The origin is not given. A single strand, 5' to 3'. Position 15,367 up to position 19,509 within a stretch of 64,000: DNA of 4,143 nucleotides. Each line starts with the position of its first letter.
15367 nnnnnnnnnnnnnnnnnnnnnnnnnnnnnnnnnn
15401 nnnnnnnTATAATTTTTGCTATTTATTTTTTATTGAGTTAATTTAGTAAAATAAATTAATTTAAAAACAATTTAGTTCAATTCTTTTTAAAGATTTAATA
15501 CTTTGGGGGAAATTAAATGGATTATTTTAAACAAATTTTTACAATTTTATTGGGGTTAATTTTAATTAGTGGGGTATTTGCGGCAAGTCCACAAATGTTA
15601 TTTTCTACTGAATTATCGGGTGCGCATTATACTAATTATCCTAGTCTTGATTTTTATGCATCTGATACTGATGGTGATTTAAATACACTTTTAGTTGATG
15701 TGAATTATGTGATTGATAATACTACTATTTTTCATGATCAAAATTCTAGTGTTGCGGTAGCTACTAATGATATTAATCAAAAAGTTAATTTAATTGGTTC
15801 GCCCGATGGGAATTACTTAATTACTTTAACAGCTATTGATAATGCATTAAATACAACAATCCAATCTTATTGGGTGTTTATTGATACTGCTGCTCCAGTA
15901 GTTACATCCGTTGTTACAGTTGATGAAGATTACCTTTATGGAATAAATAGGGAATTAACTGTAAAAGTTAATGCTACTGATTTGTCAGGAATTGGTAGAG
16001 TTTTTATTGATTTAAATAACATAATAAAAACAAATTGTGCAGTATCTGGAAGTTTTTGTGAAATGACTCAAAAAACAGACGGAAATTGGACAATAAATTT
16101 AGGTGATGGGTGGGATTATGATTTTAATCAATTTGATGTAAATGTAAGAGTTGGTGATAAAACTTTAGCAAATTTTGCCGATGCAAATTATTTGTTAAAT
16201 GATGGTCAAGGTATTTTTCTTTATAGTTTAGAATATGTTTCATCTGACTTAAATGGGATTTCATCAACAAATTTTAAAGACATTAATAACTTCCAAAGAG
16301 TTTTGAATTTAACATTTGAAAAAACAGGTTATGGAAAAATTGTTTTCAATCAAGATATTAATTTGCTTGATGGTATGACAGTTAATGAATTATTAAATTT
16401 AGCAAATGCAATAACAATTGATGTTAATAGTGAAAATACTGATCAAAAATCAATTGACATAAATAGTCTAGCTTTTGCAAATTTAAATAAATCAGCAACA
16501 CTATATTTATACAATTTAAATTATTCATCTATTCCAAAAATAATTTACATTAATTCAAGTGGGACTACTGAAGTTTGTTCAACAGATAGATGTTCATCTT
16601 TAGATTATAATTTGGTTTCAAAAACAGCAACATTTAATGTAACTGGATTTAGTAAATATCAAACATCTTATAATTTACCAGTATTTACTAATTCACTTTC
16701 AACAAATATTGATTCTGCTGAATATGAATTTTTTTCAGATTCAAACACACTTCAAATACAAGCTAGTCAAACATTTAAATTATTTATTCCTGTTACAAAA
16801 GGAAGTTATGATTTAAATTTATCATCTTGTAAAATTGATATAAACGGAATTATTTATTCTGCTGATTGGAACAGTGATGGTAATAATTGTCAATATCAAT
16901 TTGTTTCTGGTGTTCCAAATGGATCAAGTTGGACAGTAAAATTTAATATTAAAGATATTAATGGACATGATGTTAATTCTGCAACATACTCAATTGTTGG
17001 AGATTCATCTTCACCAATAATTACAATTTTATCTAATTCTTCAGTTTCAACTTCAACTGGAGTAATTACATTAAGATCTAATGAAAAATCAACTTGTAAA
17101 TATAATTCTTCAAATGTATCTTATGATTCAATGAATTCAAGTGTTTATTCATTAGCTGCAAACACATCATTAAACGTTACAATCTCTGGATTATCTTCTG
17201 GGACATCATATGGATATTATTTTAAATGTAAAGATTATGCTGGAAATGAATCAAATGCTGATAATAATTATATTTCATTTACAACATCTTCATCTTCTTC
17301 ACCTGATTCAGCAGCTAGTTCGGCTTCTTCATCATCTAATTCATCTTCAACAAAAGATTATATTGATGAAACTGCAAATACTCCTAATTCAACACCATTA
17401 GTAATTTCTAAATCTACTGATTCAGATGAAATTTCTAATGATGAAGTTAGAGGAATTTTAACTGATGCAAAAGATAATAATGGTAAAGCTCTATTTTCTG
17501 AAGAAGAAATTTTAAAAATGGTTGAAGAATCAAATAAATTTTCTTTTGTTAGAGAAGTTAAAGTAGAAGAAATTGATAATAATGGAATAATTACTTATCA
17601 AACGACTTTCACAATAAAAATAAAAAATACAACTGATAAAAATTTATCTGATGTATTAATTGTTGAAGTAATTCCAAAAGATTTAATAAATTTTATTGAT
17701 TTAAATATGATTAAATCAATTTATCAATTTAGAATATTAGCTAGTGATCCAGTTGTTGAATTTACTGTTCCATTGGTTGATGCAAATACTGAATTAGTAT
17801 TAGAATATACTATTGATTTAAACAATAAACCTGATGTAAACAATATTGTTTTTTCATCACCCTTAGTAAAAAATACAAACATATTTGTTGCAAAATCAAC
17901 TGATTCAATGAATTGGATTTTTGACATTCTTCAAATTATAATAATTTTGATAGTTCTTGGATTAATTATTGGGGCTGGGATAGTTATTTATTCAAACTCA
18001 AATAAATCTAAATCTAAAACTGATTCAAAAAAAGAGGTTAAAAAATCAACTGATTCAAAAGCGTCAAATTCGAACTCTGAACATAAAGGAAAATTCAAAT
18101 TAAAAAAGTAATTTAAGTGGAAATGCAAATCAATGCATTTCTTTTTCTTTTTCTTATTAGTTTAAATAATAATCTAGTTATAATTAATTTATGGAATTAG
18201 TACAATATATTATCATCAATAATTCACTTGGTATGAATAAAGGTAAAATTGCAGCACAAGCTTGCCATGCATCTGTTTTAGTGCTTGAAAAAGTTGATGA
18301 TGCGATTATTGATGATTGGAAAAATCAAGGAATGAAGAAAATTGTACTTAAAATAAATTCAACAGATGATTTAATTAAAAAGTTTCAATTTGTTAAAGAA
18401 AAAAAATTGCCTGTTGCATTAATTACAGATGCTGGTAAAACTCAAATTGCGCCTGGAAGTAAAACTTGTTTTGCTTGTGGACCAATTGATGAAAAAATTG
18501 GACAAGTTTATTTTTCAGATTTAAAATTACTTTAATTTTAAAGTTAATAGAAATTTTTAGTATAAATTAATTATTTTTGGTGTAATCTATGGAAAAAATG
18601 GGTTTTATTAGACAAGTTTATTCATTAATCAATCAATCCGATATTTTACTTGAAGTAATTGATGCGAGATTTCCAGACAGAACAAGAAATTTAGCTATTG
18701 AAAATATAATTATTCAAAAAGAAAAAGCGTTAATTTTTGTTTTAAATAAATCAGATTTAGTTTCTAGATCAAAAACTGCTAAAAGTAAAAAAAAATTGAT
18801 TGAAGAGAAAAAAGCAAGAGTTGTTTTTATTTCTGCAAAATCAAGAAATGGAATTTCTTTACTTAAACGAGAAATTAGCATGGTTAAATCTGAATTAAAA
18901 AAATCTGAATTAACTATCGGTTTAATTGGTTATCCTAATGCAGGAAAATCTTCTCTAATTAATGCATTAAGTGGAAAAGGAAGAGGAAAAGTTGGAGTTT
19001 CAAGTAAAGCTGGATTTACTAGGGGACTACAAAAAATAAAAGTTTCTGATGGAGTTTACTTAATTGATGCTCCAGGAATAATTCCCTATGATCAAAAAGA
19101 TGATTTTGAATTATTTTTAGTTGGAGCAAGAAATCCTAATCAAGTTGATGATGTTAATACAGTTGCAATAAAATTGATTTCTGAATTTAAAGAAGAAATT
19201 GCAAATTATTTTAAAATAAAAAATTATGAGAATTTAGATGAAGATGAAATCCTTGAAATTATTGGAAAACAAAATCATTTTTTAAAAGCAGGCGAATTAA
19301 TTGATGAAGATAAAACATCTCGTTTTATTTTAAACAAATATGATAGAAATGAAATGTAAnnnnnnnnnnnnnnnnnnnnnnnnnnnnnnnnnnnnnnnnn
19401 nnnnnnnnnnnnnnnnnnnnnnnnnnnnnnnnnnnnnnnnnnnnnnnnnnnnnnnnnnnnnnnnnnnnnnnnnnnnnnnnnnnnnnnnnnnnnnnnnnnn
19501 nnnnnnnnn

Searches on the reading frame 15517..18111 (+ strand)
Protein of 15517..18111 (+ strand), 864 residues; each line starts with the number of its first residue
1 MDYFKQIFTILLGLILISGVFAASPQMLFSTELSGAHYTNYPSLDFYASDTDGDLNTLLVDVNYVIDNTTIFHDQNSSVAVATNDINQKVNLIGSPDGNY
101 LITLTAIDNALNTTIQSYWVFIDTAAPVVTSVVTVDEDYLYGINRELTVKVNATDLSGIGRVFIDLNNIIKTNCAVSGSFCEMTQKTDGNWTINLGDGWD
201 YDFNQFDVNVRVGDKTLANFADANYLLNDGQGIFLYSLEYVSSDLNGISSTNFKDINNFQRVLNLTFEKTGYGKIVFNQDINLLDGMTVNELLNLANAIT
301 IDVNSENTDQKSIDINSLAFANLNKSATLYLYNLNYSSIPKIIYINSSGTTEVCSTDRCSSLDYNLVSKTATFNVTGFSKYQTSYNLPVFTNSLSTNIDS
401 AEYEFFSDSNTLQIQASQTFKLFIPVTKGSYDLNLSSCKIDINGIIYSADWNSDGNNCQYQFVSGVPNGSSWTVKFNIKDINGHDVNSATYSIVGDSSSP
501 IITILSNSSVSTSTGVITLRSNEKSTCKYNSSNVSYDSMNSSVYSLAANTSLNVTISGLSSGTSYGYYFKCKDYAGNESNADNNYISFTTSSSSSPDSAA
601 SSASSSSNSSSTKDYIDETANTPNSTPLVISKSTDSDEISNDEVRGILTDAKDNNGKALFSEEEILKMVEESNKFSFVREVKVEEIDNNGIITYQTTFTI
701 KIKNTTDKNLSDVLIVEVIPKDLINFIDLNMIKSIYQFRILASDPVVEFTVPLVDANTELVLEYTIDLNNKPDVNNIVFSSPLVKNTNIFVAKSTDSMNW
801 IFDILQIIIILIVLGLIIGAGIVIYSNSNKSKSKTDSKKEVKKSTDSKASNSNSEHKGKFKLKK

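Call 7: search_protein_families(library=pfam, proteins=[window:15517-18111:+], max_evalue=0.01)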
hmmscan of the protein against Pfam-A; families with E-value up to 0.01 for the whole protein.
window:15517-18111:+ (864 aa): 1 family
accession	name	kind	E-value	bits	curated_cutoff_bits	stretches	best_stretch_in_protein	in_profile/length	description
PF04096.20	Nucleoporin2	-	0.0018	18.9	28.4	1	257-382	19-147/148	Nup98-96 autopeptidase S59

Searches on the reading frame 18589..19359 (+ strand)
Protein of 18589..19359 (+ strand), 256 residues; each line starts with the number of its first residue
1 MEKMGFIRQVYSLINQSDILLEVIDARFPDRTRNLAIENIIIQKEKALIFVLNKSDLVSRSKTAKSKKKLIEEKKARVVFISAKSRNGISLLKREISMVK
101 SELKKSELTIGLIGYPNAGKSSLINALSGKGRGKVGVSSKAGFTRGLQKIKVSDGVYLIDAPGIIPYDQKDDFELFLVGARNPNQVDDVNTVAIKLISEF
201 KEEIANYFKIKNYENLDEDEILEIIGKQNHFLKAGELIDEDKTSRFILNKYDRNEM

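Call 7: search_protein_families(library=pfam, proteins=[window:18589-19359:+], max_evalue=0.01)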
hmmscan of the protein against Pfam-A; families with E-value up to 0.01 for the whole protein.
window:18589-19359:+ (256 aa): 6 families
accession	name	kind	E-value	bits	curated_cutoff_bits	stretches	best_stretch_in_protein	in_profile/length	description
PF01926.29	MMR_HSR1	-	1e-18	68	21.9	1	109-173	1-64/113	50S ribosome-binding GTPase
PF02421.24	FeoB_N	-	9.2e-14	51.7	27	2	13-96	75-156/156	Ferrous iron transport protein B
PF03193.22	RsgA_GTPase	-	1e-11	45.4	30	1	43-165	51-169/174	RsgA GTPase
PF00009.33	GTP_EFTU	-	7.1e-06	26.2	26.5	1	6-93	82-180/188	Elongation factor Tu GTP binding domain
PF00350.29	Dynamin_N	-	2.8e-05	24.6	27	0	110-166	1-48/168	Dynamin family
PF16897.10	MMR_HSR1_Xtn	-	0.0044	17.4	35.2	1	48-96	58-100/106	C-terminal region of MMR_HSR1 domain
